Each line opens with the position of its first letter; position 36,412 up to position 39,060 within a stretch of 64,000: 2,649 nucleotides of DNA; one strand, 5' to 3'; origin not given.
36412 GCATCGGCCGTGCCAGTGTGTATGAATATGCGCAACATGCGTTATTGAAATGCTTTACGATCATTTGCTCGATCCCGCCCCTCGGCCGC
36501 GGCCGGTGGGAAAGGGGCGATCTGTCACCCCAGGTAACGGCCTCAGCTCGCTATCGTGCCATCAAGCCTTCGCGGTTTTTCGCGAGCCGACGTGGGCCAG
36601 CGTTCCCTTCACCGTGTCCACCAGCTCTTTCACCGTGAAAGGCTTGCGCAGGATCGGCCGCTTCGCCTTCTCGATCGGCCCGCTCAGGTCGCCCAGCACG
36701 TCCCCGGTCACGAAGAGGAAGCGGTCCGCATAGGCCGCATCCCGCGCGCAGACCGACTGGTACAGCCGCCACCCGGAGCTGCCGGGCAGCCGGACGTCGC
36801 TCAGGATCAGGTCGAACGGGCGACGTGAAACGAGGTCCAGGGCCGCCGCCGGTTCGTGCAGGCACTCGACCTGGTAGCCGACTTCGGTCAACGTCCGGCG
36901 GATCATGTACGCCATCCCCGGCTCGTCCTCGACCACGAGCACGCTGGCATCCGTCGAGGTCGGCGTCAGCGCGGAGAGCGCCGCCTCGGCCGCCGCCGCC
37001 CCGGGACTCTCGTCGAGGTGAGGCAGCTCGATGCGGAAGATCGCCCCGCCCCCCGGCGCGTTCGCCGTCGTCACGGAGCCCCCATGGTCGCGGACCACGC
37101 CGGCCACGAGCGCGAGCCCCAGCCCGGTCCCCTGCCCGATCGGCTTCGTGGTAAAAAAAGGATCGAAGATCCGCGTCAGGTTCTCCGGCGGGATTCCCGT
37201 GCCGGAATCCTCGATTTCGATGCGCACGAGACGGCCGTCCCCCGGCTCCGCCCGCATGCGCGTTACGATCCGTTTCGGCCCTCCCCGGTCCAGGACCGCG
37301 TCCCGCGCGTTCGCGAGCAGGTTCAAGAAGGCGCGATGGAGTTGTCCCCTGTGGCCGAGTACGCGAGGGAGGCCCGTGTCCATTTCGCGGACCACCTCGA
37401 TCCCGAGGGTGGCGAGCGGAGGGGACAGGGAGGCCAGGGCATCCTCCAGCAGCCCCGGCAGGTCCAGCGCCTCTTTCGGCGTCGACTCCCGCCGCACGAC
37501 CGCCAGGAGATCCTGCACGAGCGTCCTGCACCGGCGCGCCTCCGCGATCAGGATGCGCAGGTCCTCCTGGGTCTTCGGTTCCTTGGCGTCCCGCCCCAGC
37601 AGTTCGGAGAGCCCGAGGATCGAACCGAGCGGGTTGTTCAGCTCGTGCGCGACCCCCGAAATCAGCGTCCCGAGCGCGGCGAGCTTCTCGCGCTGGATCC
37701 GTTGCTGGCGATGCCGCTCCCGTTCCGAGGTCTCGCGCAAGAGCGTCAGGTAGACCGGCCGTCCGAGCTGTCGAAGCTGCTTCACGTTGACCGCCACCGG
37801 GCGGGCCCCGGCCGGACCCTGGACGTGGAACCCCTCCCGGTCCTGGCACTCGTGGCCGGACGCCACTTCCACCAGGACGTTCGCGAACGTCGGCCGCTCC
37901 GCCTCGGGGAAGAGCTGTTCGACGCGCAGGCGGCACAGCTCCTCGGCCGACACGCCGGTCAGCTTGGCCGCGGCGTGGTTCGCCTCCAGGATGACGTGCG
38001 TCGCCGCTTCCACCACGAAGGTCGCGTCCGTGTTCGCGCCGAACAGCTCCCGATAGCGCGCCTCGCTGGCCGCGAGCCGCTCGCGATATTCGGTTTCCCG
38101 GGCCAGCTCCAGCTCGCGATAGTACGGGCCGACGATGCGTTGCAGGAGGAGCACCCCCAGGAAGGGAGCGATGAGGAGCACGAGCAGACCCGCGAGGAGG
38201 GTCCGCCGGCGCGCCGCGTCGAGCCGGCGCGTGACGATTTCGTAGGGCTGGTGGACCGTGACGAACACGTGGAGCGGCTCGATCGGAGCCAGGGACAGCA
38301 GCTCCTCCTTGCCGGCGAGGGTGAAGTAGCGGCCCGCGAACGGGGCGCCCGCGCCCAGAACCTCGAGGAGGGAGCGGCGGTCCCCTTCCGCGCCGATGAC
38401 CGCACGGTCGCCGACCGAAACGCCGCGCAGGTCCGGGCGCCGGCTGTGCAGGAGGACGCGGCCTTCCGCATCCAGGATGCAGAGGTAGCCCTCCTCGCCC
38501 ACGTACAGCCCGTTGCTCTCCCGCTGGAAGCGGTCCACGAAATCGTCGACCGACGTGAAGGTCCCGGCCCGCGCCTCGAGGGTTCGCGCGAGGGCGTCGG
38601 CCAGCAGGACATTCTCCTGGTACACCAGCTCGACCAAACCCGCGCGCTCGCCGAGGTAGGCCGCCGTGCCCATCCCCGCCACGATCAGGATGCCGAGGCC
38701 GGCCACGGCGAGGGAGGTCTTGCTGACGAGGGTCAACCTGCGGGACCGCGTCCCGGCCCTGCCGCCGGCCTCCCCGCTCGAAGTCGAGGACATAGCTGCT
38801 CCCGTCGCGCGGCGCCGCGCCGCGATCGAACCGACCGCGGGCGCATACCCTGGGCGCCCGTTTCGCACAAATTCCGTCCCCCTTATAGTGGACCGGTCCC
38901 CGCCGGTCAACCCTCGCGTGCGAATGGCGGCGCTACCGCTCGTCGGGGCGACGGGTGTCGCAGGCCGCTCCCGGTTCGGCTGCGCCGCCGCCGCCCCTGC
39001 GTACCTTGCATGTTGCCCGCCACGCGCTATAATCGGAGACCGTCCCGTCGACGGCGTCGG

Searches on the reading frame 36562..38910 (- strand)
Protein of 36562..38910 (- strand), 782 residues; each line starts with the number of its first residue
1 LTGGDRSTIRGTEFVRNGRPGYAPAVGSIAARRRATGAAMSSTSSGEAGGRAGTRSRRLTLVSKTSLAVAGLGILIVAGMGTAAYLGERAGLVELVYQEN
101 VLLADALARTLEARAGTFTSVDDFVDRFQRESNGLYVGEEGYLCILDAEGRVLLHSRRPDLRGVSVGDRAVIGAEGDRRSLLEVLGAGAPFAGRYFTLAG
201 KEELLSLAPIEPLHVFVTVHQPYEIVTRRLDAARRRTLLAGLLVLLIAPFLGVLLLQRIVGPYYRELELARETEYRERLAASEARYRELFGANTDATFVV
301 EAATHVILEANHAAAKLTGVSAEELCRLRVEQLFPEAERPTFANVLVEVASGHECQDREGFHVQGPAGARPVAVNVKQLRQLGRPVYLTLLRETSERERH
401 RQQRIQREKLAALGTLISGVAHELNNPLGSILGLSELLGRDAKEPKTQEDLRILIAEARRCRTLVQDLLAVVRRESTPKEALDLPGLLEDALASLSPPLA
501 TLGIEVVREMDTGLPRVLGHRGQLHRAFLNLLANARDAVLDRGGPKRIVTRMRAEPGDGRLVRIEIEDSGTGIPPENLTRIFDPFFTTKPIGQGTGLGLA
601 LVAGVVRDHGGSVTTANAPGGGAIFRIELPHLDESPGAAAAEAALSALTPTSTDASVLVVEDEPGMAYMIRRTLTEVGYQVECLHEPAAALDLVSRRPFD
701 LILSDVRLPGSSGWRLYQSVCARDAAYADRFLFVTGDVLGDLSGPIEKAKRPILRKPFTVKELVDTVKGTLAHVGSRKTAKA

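Call 16: search_protein_families(library=pfam, proteins=[window:36562-38910:-], max_evalue=0.0001)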
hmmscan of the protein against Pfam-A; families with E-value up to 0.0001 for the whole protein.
window:36562-38910:- (782 aa): 6 families
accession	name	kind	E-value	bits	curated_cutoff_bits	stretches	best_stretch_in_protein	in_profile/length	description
PF02518.31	HATPase_c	-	6.3e-23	81.8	26.4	1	521-631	3-109/111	Histidine kinase-, DNA gyrase B-, and HSP90-like ATPase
PF00512.31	HisKA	-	2.5e-14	53.5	26.9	1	413-476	2-65/66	His Kinase A (phospho-acceptor) domain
PF00072.30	Response_reg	-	1.2e-12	48.4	30.2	1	657-767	1-110/111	Response regulator receiver domain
PF00989.32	PAS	-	5e-07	30.1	22.6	1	285-380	2-97/113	PAS fold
PF08448.16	PAS_4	-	1.2e-05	25.9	23.1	1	295-399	6-110/110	PAS fold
PF13188.13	PAS_8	-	3.9e-05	23.8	21.8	0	284-338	1-55/65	PAS domain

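Call 70: search_protein_families(library=padloc, proteins=[window:36562-38910:-], max_evalue=0.00001)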
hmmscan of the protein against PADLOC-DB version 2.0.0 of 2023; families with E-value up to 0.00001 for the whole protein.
window:36562-38910:- (782 aa): 1 family
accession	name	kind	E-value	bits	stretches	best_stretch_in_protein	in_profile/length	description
PDLC04055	PD-T4-6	-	7.8e-07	26.2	1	637-773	348-485/496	-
